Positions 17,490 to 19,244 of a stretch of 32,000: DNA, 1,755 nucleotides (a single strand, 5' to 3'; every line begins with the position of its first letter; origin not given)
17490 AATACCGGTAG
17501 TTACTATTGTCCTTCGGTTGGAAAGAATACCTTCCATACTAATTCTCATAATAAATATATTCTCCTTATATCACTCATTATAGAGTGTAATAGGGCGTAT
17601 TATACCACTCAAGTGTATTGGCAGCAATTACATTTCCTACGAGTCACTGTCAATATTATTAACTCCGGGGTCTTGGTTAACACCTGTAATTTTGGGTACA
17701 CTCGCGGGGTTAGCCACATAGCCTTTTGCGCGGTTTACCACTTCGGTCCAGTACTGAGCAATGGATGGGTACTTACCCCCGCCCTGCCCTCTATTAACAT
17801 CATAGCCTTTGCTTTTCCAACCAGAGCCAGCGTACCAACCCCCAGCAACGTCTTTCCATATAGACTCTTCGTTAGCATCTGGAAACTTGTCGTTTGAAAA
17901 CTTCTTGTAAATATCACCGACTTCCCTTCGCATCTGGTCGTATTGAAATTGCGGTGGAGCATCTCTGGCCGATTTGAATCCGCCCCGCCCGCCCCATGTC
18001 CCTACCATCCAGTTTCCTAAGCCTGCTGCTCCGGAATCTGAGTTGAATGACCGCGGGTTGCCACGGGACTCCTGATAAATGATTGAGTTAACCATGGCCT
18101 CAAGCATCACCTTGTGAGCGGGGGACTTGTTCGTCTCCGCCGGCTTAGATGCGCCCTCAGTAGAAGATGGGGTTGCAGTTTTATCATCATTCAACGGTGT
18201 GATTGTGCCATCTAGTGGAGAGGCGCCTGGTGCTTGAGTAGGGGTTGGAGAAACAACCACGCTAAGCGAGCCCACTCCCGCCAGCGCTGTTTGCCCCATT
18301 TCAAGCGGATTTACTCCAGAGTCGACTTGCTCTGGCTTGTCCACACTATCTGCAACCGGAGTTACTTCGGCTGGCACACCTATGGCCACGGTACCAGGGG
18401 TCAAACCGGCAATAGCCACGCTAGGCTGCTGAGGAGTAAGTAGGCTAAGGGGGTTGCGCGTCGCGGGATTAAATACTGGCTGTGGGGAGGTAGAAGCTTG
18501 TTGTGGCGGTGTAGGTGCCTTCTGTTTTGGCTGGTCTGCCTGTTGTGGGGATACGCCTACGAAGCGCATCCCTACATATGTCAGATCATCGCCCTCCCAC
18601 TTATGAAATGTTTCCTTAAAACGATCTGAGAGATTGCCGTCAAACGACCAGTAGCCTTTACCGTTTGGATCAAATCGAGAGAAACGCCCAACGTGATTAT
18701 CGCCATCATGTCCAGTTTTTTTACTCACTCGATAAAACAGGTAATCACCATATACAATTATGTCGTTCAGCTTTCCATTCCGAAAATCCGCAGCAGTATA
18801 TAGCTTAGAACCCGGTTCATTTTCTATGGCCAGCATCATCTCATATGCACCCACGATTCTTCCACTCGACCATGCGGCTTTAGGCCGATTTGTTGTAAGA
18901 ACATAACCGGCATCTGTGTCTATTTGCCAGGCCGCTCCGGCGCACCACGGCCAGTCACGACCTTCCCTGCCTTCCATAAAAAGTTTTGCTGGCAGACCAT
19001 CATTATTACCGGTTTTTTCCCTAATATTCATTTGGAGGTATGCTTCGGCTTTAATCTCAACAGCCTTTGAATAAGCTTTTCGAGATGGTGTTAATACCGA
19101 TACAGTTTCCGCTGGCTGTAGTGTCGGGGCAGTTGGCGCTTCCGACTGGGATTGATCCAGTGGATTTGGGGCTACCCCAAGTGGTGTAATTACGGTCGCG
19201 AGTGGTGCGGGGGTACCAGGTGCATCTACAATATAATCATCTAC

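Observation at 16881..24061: Six-gene minus-strand envelope operon mixing wall-modifying enzymes with three unknown exported proteins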

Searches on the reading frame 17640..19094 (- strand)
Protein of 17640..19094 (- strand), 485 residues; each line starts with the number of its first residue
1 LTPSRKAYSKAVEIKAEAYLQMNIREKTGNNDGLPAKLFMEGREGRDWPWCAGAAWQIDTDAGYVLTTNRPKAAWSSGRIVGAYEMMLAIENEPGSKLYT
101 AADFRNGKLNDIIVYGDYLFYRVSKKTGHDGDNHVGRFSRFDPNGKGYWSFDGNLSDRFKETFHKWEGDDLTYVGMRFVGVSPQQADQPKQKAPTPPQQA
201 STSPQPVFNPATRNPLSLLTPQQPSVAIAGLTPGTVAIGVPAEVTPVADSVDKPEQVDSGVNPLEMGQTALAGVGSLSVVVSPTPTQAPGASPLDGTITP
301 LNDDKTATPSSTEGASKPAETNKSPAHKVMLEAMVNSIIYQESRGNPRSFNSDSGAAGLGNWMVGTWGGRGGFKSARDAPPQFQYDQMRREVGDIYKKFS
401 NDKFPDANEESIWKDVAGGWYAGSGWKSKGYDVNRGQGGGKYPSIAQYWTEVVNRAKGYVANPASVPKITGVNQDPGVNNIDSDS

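Call 12: find_homologous_proteins(query=window:17640-19094:-, max_evalue=0.001)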
Query window:17640-19094:- (485 aa): 1 proteins with E <= 0.001 among 8000 candidates.
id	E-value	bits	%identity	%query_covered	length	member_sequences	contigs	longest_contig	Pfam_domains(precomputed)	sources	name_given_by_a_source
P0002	1.3e-7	49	37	26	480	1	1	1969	PF06737.20,PF01464.26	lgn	-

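Call 23: search_protein_families(library=pfam, proteins=[P0002], max_evalue=0.01)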
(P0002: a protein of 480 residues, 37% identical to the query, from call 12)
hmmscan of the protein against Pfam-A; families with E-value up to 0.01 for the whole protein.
P0002 (480 aa): 5 families
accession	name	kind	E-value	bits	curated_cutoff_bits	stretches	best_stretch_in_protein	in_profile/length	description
PF06737.19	Transglycosylas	-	4.1e-08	34.2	27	1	10-66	8-67/77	Transglycosylase-like domain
PF01464.25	SLT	-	7.6e-07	29.1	21.3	1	7-94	15-106/117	Transglycosylase SLT domain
PF01471.23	PG_binding_1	-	3.6e-05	24.3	23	1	139-169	3-33/57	Putative peptidoglycan binding domain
PF18495.6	VbhA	-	0.0031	17.9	25.9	0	213-233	20-40/47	Antitoxin VbhA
PF22448.1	RepB_primase_C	-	0.005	17.1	26.1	0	288-312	3-28/54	RepB DNA-primase C-terminal helical domain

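Call 30: search_dna_similar(query=window:17640-19094:-, collection=phages, mode=protein, max_evalue=0.001, max_rows=15)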
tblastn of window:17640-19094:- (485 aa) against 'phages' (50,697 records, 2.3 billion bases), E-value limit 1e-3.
No match.

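Call 31: search_dna_similar(query=window:17640-19094:-, collection=plasmids, mode=protein, max_evalue=0.001, max_rows=15)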
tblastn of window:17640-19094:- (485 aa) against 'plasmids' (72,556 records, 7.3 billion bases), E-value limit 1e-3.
No match.

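Call 38: search_protein_representatives(protein=window:17640-19094:-)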
Query: 485 residues. Proteins with E-value up to 0.001 (for the whole library): 96; up to 1e-10: 4; up to 1e-30: 2. The best 96 are listed.
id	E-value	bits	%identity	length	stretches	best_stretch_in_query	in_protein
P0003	0.0e+00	1115.7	100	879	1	1-485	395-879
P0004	1.1e-55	205.5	39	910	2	279-474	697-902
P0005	8.0e-25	103.7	36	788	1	4-287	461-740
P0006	7.8e-11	57.6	44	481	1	338-465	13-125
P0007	4.2e-10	55.2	41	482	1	329-464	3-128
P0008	5.0e-10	54.9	29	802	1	211-452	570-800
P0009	2.4e-09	52.7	40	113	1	17-107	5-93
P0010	1.5e-08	50.1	40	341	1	323-454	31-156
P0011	1.6e-08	50.0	38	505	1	315-464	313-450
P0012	1.9e-08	49.7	38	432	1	331-468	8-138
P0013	4.1e-08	48.6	38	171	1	303-391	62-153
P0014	6.0e-08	48.1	41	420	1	331-456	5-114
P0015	7.1e-08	47.8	27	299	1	229-400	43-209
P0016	2.2e-07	46.2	38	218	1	331-473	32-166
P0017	3.3e-07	45.6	32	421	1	322-462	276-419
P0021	1.4e-06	43.5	35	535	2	334-455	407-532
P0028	7.7e-06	41.1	37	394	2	333-455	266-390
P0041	4.7e-05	38.5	32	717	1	330-458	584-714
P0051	1.1e-04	37.3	38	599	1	331-455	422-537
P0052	1.2e-04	37.2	38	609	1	331-459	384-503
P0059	1.7e-04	36.6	37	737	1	331-458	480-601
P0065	2.9e-04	35.9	39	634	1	331-459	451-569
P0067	3.0e-04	35.9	39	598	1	335-456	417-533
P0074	4.9e-04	35.2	31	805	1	286-452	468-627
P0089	7.2e-04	34.6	41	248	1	16-71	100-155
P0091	7.8e-04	34.5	32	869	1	306-407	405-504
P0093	8.4e-04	34.4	32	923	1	280-456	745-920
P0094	8.7e-04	34.3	39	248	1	8-79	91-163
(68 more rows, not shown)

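Call 39: search_protein_families(library=pfam, proteins=[P0004, P0005, P0008, P0009, P0089, P0094, P0006, P0010, P0011, P0015], max_evalue=0.1)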
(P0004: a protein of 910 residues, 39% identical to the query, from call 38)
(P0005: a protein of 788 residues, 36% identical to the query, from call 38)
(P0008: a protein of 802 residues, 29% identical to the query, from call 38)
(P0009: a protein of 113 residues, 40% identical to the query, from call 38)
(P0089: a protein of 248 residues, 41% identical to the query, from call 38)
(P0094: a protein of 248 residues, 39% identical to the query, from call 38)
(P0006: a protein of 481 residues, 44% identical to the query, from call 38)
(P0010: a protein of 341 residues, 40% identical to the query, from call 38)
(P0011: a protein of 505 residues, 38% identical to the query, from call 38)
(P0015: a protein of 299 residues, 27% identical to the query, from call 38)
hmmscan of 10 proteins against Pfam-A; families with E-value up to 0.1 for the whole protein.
P0004 (910 aa): 2 families
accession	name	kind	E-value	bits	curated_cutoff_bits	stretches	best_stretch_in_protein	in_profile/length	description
PF01464.25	SLT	-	1.3e-06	28.4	21.3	1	758-850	14-98/117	Transglycosylase SLT domain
PF06737.19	Transglycosylas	-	0.00086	20.4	27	1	763-813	9-60/77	Transglycosylase-like domain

P0005 (788 aa): 0 families

P0008 (802 aa): 2 families
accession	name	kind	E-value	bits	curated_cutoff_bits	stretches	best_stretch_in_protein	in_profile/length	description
PF02557.22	VanY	-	4.5e-11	43.1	25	1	382-492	2-131/132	D-alanyl-D-alanine carboxypeptidase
PF06737.19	Transglycosylas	-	0.00062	20.8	27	1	696-749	9-64/77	Transglycosylase-like domain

P0009 (113 aa): 0 families

P0089 (248 aa): 6 families
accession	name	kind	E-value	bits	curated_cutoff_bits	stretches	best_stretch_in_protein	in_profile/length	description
PF05257.22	CHAP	-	1.6e-07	32.1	26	1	130-219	4-81/81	CHAP domain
PF01471.23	PG_binding_1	-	0.0002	21.9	23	1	19-53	2-37/57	Putative peptidoglycan binding domain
PF09374.15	PG_binding_3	-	0.0002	21.9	24.6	1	22-54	3-33/76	Predicted Peptidoglycan domain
PF12671.13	Amidase_6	-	0.015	15.9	23.2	1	114-220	53-141/163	Putative amidase domain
PF00877.26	NLPC_P60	-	0.031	14.7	23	1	135-207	16-73/105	NlpC/P60 family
PF10842.14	DUF2642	-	0.068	13.5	22.7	0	202-215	32-45/64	Protein of unknown function (DUF2642)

P0094 (248 aa): 4 families
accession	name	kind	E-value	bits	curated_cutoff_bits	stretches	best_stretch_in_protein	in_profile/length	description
PF05257.22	CHAP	-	0.0038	18.1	26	1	129-220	4-81/81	CHAP domain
PF22047.1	RecJ_C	-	0.0044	17.8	30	1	122-175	22-72/110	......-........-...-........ exonuclease RecJ C-terminal domain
PF01471.23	PG_binding_1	-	0.008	16.8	23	1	24-57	1-35/57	Putative peptidoglycan binding domain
PF09374.15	PG_binding_3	-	0.079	13.6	24.6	0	27-56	2-31/76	Predicted Peptidoglycan domain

P0006 (481 aa): 3 families
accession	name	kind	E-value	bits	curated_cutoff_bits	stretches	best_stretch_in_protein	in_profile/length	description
PF06737.19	Transglycosylas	-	2.2e-09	38.3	27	1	12-67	9-67/77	Transglycosylase-like domain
PF01464.25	SLT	-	5.4e-05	23.2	21.3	1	8-95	15-106/117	Transglycosylase SLT domain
PF01471.23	PG_binding_1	-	0.00031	21.3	23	1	142-171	4-33/57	Putative peptidoglycan binding domain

P0010 (341 aa): 2 families
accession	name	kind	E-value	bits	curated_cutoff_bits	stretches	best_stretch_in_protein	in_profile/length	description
PF06737.19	Transglycosylas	-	6.3e-07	30.4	27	1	45-101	9-64/77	Transglycosylase-like domain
PF01464.25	SLT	-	0.0067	16.4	21.3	1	42-137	16-111/117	Transglycosylase SLT domain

P0011 (505 aa): 2 families
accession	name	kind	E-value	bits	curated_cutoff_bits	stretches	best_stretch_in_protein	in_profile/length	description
PF01464.25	SLT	-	3.4e-09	36.7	21.3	1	331-418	15-103/117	Transglycosylase SLT domain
PF06737.19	Transglycosylas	-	5.7e-06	27.3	27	1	334-389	8-63/77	Transglycosylase-like domain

P0015 (299 aa): 1 family
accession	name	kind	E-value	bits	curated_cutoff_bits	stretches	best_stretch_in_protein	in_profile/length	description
PF06737.19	Transglycosylas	-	0.00013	23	27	1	144-195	7-60/77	Transglycosylase-like domain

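Call 45: find_encoding_contigs(protein=P0004, flank=10000, max_places=6)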
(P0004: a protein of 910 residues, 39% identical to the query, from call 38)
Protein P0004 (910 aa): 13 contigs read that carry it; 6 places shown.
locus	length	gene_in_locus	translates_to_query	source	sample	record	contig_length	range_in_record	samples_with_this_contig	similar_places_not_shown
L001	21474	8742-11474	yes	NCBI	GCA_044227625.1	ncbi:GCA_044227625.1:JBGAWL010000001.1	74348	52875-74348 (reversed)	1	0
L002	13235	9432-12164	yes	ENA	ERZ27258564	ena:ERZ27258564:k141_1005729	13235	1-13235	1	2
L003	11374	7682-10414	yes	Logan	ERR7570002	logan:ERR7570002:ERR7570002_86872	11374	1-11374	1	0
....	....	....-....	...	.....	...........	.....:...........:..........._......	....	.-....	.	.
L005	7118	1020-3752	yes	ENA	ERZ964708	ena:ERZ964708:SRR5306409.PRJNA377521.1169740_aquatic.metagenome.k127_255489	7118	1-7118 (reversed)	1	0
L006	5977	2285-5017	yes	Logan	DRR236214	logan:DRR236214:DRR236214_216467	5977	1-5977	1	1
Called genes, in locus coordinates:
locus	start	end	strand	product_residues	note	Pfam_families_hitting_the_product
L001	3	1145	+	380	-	?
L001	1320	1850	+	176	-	-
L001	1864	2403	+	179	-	-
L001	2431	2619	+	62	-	-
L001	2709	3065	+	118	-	-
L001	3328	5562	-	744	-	PF00912:Transgly, PF00905:Transpeptidase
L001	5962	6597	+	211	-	-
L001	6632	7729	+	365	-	-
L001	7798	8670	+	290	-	-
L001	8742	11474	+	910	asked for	PF01464:SLT (weak)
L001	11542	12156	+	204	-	PF01471:PG_binding_1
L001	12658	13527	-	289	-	-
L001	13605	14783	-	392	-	-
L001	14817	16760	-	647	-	-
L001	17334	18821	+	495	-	-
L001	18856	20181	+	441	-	PF00144:Beta-lactamase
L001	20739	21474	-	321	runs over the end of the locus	PF01520:Amidase_3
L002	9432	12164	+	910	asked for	PF01464:SLT (weak)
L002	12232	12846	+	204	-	PF01471:PG_binding_1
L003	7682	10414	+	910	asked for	PF01464:SLT (weak)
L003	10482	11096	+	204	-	PF01471:PG_binding_1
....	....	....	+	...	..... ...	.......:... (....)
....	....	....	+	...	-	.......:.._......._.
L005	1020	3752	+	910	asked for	PF01464:SLT (weak)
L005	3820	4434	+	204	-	PF01471:PG_binding_1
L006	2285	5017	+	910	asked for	PF01464:SLT (weak)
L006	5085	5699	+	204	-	PF01471:PG_binding_1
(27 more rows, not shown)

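Call 46: find_encoding_contigs(protein=P0005, flank=10000, max_places=5)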
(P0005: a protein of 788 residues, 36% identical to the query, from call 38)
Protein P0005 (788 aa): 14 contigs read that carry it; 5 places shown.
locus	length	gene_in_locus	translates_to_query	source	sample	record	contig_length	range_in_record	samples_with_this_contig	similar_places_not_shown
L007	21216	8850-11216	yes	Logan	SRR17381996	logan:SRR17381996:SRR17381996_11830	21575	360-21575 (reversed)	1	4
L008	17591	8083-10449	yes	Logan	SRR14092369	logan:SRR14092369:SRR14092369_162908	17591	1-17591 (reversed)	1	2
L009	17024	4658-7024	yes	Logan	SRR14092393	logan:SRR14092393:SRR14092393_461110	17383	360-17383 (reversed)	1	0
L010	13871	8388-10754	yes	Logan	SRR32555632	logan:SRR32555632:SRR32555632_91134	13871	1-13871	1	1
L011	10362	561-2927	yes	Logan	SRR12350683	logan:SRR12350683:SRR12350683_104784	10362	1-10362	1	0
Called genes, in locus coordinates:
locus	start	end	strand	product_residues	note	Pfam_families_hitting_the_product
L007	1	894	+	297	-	?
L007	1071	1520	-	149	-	-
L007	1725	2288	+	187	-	-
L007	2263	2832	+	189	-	-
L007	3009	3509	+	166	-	-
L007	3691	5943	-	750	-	PF00912:Transgly, PF00905:Transpeptidase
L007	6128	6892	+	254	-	-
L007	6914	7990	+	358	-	-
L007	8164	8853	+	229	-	-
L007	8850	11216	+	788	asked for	-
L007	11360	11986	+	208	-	-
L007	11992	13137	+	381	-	PF01832:Glucosaminidase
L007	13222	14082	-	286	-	-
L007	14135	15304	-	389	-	-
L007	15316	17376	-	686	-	-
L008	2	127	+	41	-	?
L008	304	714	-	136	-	-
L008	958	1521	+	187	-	-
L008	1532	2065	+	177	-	-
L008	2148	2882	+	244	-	-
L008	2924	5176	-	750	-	PF00912:Transgly, PF00905:Transpeptidase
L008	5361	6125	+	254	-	-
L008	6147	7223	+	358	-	-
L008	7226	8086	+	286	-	-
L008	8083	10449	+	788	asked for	-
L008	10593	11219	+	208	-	-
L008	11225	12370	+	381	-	PF01832:Glucosaminidase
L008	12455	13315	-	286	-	-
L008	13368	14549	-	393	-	-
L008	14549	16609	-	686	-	-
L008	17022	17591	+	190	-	?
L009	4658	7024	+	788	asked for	-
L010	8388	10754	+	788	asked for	-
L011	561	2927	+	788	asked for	-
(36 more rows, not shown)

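Call 47: find_encoding_contigs(protein=P0008, flank=10000, max_places=5)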
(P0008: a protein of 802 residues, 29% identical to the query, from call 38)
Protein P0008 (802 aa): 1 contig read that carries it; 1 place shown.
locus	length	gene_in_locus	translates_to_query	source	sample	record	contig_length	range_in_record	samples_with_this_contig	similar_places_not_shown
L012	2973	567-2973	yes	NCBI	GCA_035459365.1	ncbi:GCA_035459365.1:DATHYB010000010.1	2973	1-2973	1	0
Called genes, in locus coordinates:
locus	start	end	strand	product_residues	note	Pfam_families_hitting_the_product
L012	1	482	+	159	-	?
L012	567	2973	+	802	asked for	PF02557:VanY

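Call 55: search_protein_families(library=pfam, proteins=[P0093, P0041, P0074, P0091, P0059, P0065, P0051, P0052, P0067, P0021], max_evalue=0.001)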
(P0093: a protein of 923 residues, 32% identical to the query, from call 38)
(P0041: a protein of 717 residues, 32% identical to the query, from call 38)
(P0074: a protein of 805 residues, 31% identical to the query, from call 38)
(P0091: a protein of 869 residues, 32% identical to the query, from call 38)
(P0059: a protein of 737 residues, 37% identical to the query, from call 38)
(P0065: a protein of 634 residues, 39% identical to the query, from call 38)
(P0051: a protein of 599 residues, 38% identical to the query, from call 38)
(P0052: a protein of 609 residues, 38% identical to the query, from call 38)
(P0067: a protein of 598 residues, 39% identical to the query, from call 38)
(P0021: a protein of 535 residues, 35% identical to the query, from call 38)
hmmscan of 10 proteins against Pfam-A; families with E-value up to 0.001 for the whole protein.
P0093 (923 aa): 0 families

P0041 (717 aa): 0 families

P0074 (805 aa): 4 families
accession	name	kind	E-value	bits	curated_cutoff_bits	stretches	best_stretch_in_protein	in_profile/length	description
PF18884.5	TSP3_bac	-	1.2e-27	95.8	25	2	161-182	1-21/22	Bacterial TSP3 repeat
PF18896.5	SLT_3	-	4.4e-17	62.7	27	1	10-86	1-88/89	Lysozyme like domain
PF06737.19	Transglycosylas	-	3.6e-07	31.2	27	1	518-570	7-61/77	Transglycosylase-like domain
PF00877.26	NLPC_P60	-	6e-07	29.8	23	1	333-440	1-88/105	NlpC/P60 family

P0091 (869 aa): 3 families
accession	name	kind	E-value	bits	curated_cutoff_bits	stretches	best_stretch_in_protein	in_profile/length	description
PF18884.5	TSP3_bac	-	2.4e-37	126.8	25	4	149-170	1-22/22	Bacterial TSP3 repeat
PF00877.26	NLPC_P60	-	7.3e-12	45.6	23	2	271-375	1-87/105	NlpC/P60 family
PF06737.19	Transglycosylas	-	6e-05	24.1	27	1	438-484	13-61/77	Transglycosylase-like domain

P0059 (737 aa): 2 families
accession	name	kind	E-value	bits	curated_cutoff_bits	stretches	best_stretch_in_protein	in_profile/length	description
PF01464.25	SLT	-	6.9e-09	35.7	21.3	1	482-570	15-104/117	Transglycosylase SLT domain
PF06737.19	Transglycosylas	-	1.1e-05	26.4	27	1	484-543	7-66/77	Transglycosylase-like domain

P0065 (634 aa): 2 families
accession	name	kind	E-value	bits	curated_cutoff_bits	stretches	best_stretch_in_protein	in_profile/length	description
PF01464.25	SLT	-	1.1e-12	48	21.3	1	454-547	16-109/117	Transglycosylase SLT domain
PF06737.19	Transglycosylas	-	6.5e-07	30.3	27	1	456-516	8-67/77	Transglycosylase-like domain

P0051 (599 aa): 2 families
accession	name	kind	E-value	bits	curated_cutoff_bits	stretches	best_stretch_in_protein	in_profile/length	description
PF01464.25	SLT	-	1.2e-06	28.5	21.3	1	426-508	17-100/117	Transglycosylase SLT domain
PF06737.19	Transglycosylas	-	1.8e-06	28.9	27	1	426-483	7-64/77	Transglycosylase-like domain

P0052 (609 aa): 2 families
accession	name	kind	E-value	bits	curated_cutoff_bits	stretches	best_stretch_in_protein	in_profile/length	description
PF01464.25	SLT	-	2.6e-11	43.5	21.3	1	386-474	15-104/117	Transglycosylase SLT domain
PF06737.19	Transglycosylas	-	2e-07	32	27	1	389-448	8-67/77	Transglycosylase-like domain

P0067 (598 aa): 2 families
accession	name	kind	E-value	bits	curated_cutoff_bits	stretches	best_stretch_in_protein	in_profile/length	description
PF01464.25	SLT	-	1.3e-06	28.4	21.3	1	415-500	15-100/117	Transglycosylase SLT domain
PF06737.19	Transglycosylas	-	0.00057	20.9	27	1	419-473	9-62/77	Transglycosylase-like domain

P0021 (535 aa): 3 families
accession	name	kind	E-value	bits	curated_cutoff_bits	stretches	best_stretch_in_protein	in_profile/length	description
PF05257.22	CHAP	-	1.8e-13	51.2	26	1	278-360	5-81/81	CHAP domain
PF00877.26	NLPC_P60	-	5.3e-06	26.8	23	1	280-367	14-88/105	NlpC/P60 family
PF01464.25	SLT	-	1.5e-05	25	21.3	1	405-445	14-53/117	Transglycosylase SLT domain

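Call 56: find_encoding_contigs(protein=P0093, flank=10000, max_places=3)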
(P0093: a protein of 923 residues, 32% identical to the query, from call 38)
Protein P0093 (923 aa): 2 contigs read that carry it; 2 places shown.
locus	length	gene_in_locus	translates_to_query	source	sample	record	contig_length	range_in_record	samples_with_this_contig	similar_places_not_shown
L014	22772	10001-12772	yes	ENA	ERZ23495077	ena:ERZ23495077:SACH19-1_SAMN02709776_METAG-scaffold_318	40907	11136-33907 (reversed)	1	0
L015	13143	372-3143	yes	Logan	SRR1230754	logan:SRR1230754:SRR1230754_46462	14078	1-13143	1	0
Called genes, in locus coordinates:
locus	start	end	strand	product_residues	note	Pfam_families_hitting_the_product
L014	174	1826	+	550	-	PF12236:Head-tail_con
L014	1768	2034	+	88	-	-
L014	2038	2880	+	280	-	PF05396:Phage_T7_Capsid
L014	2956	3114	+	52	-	-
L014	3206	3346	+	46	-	-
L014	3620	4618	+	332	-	PF21703:Gp10A-like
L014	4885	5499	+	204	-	PF17212:Tube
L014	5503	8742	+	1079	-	PF25675:Phage_nozzle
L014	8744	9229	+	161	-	-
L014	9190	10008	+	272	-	-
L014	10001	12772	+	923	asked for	-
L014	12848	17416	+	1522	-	-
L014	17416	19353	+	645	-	PF03906:Phage_T7_tail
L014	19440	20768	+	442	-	PF13884:Peptidase_S74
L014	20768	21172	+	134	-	PF01832:Glucosaminidase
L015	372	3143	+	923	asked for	-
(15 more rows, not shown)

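Call 57: find_encoding_contigs(protein=P0041, flank=10000, max_places=3)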
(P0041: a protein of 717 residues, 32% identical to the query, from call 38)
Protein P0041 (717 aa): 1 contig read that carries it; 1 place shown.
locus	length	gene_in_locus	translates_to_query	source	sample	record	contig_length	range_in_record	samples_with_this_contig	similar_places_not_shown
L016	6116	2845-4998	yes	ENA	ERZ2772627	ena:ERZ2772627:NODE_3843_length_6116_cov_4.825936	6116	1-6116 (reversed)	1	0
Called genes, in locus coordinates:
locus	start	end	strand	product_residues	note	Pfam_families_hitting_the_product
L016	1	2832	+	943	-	?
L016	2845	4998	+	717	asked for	-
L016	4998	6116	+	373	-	?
